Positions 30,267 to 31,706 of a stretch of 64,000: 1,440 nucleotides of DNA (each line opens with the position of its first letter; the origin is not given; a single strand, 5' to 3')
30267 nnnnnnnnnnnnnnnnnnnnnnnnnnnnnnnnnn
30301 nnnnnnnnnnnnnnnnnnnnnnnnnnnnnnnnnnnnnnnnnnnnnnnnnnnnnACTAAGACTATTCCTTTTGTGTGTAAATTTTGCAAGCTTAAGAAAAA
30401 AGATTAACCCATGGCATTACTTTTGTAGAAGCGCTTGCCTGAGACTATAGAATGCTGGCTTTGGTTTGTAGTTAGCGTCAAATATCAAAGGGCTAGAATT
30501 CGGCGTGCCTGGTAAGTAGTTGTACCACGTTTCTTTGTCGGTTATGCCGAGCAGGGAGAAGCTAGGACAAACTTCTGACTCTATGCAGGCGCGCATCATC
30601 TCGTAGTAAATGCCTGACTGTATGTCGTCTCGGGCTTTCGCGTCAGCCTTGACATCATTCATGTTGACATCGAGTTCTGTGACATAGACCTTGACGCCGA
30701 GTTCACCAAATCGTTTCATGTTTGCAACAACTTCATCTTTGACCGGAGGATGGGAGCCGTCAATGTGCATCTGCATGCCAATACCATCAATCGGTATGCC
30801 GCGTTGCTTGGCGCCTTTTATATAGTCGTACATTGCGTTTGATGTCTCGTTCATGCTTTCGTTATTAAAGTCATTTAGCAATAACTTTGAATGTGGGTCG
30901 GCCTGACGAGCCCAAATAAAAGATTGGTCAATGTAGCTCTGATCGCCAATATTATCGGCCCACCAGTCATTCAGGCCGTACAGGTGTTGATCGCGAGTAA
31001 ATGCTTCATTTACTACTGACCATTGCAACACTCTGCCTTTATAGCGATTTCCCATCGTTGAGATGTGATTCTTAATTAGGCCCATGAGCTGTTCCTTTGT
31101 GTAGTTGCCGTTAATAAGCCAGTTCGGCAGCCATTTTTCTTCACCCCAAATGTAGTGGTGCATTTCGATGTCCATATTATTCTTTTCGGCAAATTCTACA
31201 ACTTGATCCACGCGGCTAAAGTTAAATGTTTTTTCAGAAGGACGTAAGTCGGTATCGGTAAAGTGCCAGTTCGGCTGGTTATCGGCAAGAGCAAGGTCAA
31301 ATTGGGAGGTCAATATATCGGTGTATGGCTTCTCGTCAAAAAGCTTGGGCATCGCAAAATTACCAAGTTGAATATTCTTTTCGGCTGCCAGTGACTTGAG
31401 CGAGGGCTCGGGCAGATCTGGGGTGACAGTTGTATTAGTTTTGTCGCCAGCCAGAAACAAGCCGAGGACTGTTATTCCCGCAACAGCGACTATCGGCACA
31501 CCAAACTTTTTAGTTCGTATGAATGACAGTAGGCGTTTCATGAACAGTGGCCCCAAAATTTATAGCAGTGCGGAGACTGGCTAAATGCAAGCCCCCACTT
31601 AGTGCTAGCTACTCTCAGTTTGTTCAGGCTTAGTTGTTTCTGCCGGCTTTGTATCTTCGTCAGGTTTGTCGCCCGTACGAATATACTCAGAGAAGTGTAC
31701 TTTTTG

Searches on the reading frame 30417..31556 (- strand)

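Call 54: search_protein_families(library=pfam, proteins=[window:30417-31556:-], max_evalue=0.0001)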
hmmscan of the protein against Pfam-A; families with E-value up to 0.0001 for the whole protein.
window:30417-31556:- (379 aa): 1 family
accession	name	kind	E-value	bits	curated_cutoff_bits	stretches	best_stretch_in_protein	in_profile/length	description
PF00331.26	Glyco_hydro_10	-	6.5e-79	265.8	22.1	1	52-374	1-310/311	Glycosyl hydrolase family 10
